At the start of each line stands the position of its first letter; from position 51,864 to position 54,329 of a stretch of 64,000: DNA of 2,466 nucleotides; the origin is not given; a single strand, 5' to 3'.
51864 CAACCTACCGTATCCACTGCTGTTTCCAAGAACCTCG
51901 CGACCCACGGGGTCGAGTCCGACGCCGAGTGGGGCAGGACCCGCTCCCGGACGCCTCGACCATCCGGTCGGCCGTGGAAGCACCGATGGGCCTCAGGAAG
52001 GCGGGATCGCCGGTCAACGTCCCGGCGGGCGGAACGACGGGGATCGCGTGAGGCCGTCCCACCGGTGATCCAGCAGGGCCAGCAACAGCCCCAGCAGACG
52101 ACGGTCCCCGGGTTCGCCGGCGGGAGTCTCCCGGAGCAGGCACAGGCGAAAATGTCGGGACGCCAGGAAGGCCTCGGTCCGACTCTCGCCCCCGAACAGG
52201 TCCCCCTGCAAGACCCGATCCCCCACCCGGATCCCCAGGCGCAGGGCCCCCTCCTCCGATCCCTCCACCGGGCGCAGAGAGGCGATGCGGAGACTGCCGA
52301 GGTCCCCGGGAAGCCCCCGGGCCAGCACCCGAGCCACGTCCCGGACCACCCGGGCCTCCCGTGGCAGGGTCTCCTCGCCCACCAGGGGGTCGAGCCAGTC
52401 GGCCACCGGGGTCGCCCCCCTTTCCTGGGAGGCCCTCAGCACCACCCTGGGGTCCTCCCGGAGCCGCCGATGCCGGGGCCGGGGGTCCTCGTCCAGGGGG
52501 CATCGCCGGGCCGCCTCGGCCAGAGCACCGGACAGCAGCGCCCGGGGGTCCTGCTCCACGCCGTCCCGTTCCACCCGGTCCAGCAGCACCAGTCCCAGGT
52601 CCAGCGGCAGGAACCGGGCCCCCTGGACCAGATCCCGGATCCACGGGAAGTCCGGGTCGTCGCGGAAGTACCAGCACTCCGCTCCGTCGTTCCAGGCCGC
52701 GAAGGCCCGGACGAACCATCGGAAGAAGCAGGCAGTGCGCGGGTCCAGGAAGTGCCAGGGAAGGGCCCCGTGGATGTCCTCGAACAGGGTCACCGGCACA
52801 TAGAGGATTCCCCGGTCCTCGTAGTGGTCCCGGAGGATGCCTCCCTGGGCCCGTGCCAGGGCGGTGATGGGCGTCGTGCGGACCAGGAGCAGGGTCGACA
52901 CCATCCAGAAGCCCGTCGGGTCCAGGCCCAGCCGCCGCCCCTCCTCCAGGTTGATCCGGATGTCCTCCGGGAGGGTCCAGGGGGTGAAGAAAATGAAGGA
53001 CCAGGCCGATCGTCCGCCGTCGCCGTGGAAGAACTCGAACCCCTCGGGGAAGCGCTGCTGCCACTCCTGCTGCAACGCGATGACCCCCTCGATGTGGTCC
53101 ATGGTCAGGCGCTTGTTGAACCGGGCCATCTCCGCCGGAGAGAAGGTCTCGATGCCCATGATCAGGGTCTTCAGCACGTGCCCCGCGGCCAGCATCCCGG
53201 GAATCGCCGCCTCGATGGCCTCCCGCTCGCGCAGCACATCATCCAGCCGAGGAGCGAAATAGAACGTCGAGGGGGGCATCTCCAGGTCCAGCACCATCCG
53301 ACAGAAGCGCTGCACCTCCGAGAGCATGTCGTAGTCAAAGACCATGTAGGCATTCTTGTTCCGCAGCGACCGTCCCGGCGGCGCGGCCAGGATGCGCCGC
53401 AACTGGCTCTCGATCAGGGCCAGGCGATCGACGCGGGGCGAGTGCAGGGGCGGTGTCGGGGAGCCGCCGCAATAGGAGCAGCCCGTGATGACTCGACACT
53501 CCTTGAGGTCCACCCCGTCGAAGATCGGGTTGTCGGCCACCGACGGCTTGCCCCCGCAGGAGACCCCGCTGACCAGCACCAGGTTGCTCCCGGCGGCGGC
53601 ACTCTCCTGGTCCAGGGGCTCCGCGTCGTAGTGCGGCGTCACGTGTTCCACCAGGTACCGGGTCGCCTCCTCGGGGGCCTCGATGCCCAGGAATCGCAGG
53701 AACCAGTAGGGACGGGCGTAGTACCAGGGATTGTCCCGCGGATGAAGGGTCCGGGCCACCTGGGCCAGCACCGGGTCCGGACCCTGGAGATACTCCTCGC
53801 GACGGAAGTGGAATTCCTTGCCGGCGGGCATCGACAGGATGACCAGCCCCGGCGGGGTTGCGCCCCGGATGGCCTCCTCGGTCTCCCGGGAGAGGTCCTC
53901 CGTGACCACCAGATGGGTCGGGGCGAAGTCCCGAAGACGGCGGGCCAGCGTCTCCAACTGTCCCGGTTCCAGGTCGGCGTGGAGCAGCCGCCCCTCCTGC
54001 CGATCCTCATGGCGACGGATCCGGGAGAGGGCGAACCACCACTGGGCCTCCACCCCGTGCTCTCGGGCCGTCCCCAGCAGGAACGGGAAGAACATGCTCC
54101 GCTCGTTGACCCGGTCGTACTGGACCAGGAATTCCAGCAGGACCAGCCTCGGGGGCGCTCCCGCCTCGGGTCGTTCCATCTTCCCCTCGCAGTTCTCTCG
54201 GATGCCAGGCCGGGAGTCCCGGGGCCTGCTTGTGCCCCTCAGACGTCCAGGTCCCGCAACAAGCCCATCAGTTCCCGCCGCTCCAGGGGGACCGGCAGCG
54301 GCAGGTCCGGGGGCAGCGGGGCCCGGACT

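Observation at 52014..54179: A 721-aa radical-SAM-like protein with a non-canonical CX5CX2C motif, co-operonic with nitrogenase-like genes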

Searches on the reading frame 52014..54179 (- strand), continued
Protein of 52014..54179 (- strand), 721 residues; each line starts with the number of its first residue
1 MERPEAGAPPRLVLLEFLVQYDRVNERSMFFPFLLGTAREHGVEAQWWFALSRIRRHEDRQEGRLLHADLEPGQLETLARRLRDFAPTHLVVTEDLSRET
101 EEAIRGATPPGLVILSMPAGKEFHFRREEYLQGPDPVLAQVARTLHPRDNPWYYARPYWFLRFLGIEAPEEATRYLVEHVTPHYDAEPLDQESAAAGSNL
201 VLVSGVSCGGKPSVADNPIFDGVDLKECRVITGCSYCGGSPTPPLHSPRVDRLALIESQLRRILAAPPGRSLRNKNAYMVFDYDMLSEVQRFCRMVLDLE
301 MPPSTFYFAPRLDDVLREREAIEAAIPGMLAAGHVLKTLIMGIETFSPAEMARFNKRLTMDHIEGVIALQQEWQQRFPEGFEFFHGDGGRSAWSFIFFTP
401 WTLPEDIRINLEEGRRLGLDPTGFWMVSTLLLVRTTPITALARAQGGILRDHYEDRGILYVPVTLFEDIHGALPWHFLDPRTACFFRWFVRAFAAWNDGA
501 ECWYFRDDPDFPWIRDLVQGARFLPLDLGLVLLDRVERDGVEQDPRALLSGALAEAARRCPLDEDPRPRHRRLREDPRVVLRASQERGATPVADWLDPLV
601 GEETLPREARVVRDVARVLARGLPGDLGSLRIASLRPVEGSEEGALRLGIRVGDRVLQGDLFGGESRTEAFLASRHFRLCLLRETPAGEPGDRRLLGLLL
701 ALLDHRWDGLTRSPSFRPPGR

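Call 84: find_encoding_contigs(protein=P0013, flank=10000, max_places=1)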
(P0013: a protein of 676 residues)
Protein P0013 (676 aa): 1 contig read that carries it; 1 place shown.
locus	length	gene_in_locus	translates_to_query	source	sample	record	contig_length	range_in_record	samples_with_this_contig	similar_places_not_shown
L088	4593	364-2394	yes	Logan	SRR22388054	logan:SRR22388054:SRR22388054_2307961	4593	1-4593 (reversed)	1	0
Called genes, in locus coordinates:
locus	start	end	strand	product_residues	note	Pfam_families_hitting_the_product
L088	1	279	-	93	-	?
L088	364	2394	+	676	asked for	-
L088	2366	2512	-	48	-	-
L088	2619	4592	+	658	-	?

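Call 85: find_encoding_contigs(protein=P0008, flank=10000, max_places=1)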
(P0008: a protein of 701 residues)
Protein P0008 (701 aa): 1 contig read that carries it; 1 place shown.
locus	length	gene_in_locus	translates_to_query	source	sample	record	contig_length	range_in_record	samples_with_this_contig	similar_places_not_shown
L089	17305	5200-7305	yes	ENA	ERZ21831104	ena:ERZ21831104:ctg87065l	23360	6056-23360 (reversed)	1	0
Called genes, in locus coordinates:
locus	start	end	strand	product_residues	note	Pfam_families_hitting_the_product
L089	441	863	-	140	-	-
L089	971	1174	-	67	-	-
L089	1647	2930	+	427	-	-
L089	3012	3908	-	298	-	-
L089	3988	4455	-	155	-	-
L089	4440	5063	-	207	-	-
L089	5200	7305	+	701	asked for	-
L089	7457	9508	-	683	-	PF00581:Rhodanese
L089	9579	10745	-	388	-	PF14522:Cytochrome_C7 (faint)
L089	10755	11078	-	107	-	-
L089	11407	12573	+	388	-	PF02683:DsbD_TM, PF00085:Thioredoxin, PF13098:Thioredoxin_2, PF13728:TraF (weak)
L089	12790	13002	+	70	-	-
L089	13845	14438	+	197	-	-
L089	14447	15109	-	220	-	-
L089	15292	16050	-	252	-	-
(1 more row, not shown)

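Call 86: search_protein_families(library=ncbifam, proteins=[P0116, P0101, P0018, P0005, P0022, P0040, P0063, P0081, P0117, P0011], max_evalue=0.1)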
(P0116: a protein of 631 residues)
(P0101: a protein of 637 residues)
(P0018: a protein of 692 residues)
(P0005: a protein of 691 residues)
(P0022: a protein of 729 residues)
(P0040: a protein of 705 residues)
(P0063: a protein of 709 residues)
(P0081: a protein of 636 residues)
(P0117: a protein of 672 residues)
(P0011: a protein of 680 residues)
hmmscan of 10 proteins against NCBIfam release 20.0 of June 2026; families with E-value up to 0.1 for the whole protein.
P0116 (631 aa): 0 families

P0101 (637 aa): 2 families
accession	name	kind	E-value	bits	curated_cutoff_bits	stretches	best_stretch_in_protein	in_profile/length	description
NF040542.1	rSAM_RCCLKC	equivalog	0.0069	15.6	450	1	262-407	254-385/423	arsinothricin biosynthesis radical SAM protein ArsL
NF040546.1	rSAM_CUAEP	equivalog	0.018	13.7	500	1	265-391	248-358/468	CUAEP/CCAEP-tail radical SAM (seleno)protein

P0018 (692 aa): 1 family
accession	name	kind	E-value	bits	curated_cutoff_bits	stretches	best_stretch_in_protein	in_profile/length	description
NF040542.1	rSAM_RCCLKC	equivalog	0.00021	20.6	450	1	301-408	252-342/423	arsinothricin biosynthesis radical SAM protein ArsL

P0005 (691 aa): 0 families

P0022 (729 aa): 0 families

P0040 (705 aa): 0 families

P0063 (709 aa): 0 families

P0081 (636 aa): 0 families

P0117 (672 aa): 1 family
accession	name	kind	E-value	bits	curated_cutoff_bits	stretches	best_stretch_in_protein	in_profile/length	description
TIGR04354.1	amphi-Trp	subfamily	0.024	14.9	31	0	536-579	13-55/67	amphi-Trp domain-containing protein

P0011 (680 aa): 0 families

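Call 87: find_encoding_contigs(protein=P0001, flank=1000, max_places=5)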
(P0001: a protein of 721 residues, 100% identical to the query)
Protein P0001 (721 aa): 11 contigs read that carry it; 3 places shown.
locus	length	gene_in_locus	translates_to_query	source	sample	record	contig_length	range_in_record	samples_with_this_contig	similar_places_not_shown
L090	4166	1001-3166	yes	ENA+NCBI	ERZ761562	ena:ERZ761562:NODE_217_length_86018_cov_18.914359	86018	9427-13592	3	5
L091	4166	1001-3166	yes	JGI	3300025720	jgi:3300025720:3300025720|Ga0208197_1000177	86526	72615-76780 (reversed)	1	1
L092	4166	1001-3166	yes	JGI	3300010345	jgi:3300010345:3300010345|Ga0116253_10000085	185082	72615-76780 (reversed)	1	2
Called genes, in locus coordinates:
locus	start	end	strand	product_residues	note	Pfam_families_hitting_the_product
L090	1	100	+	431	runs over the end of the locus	PF00148:Oxidored_nitro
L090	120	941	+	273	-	PF00142:Fer4_NifH, PF01656:CbiA, PF10609:ParA (faint), PF13614:AAA_31 (weak)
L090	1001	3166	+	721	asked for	-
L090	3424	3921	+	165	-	-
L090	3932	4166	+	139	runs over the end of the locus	-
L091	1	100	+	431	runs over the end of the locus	PF00148:Oxidored_nitro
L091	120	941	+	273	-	PF00142:Fer4_NifH, PF01656:CbiA, PF10609:ParA (faint), PF13614:AAA_31 (weak)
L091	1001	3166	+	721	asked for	-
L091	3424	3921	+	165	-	-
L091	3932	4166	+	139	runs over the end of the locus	-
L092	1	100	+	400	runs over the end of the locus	PF00148:Oxidored_nitro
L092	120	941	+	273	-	PF00142:Fer4_NifH, PF01656:CbiA, PF10609:ParA (faint), PF13614:AAA_31 (weak)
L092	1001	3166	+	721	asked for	-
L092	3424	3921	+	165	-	-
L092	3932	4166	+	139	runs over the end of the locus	-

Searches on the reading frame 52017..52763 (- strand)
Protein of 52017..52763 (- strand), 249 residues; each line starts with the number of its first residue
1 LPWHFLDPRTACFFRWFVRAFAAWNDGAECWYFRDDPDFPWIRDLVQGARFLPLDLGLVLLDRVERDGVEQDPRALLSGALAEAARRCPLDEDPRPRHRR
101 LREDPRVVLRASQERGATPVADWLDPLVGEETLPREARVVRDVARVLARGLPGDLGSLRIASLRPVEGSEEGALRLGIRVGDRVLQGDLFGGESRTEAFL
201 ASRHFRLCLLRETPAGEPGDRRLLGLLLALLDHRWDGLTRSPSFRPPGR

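Call 29: search_protein_families(library=pfam, proteins=[window:52017-52763:-], max_evalue=10)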
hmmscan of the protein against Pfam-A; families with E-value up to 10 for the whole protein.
seq(249 aa): 0 families

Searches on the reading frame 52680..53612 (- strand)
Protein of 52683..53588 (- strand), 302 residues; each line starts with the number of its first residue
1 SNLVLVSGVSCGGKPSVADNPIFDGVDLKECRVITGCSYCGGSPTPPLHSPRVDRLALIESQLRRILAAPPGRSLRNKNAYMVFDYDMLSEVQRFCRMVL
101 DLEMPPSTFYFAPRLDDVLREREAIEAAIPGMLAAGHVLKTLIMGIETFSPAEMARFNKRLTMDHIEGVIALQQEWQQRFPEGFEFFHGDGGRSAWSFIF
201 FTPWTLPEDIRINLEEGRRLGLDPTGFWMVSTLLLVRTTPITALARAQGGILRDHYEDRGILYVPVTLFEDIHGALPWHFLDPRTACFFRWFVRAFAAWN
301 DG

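Call 29: search_protein_families(library=pfam, proteins=[window:52683-53588:-], max_evalue=10)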
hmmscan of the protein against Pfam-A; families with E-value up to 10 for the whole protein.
seq(302 aa): 1 family
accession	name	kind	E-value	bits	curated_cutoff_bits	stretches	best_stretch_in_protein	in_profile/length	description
PF21911.1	PG_1098_N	-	0.18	11.7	23.6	1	161-182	1-22/45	N-terminal domain in putative methyltransferase PG_1098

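Call 55: search_solved_structures(query=A4, max_evalue=10, show_alignments=5)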
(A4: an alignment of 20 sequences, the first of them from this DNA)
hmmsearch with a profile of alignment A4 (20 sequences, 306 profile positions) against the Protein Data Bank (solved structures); distinct sequences matched with E-value up to 10: 4.
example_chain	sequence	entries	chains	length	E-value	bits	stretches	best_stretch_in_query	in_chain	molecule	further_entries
5ul2_A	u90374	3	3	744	0.004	19.2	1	43-180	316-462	OxsB protein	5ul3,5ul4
5yq7_C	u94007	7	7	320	0.96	11.4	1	14-77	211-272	Cytochrome subunit of photosynthetic reaction center | MULTIHEME_CYTC DOMAIN-CONTAINING PROTEIN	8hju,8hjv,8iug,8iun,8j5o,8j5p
6p78_A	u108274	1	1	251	1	11.3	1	148-178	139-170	Queuine lyase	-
7aor_at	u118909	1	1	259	2.3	10.2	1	39-79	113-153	mS66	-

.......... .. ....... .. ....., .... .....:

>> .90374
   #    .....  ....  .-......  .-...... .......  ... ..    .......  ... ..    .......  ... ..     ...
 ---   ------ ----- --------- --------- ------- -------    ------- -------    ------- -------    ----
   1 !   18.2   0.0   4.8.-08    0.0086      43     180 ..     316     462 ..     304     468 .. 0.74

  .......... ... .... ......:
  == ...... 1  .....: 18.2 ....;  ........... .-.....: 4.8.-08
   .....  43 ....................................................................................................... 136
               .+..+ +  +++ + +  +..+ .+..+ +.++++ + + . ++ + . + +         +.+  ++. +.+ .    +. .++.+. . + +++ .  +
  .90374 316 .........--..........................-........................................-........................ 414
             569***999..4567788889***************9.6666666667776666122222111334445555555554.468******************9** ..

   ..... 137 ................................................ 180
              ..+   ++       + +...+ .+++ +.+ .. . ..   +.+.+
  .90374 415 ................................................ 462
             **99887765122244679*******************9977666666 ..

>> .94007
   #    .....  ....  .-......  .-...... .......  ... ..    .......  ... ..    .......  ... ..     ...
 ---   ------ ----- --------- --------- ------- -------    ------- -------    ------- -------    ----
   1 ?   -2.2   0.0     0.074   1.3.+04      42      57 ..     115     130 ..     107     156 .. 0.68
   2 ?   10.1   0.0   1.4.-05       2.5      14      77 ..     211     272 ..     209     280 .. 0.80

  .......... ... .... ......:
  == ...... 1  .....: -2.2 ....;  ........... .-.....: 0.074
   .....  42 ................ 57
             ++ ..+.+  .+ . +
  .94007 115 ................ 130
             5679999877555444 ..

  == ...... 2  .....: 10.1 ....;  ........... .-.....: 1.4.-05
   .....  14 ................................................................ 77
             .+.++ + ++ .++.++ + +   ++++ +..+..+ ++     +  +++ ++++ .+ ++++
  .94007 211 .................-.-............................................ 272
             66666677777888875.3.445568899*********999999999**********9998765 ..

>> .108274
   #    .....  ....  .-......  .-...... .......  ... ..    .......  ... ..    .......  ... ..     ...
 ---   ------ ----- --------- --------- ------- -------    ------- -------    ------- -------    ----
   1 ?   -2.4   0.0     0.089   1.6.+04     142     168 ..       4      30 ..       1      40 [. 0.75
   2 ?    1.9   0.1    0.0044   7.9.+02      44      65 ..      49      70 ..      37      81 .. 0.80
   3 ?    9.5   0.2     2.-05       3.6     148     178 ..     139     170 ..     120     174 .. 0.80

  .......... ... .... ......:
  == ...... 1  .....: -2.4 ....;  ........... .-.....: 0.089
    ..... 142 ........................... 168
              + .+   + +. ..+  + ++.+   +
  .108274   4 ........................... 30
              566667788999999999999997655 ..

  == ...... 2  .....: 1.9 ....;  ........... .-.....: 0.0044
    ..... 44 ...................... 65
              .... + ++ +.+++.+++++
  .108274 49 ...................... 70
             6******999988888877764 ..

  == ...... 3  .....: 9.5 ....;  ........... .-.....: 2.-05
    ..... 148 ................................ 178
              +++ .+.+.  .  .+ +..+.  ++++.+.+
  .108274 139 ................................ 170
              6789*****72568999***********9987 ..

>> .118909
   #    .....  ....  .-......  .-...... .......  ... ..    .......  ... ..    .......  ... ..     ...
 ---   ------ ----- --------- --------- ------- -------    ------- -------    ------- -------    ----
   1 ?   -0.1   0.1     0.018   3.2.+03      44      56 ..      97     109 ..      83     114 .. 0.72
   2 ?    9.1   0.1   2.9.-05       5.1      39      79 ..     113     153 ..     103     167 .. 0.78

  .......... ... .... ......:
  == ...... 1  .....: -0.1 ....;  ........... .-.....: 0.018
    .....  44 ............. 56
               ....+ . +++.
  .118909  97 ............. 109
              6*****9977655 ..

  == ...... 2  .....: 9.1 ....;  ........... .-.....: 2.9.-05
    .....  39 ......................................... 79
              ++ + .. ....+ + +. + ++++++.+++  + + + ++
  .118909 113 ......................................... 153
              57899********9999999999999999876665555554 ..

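Call 56: search_protein_families(library=pfam, alignment_id=A4, max_evalue=10)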
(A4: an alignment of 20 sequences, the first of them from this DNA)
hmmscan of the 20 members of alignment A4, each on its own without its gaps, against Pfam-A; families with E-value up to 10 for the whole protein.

A. member 1, seq(311 aa): 1 family
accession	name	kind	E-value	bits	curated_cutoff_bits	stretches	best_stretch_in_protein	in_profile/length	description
PF21911.1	PG_1098_N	-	0.19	11.7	23.6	1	169-190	1-22/45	N-terminal domain in putative methyltransferase PG_1098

B. families by the number of members that match (of 20 scanned): 4 families
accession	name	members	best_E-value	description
PF04055.27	Radical_SAM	8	1.8e-05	Radical SAM superfamily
PF09322.15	DUF1979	1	0.1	Domain of unknown function (DUF1979)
PF21911.1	PG_1098_N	1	0.19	N-terminal domain in putative methyltransferase PG_1098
PF24667.1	MORN_DRC7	1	0.2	Dynein regulatory complex subunit 7 MORN domain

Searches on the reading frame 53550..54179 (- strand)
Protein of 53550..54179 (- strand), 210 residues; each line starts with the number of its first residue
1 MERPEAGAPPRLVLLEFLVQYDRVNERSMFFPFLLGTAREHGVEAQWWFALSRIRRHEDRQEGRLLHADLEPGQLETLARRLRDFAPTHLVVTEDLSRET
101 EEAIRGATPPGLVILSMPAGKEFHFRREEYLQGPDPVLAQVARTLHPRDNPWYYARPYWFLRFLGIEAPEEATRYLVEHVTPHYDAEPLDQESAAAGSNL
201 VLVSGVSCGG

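Call 29: search_protein_families(library=pfam, proteins=[window:53550-54179:-], max_evalue=10)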
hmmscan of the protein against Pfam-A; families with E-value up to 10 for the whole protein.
seq(210 aa): 0 families
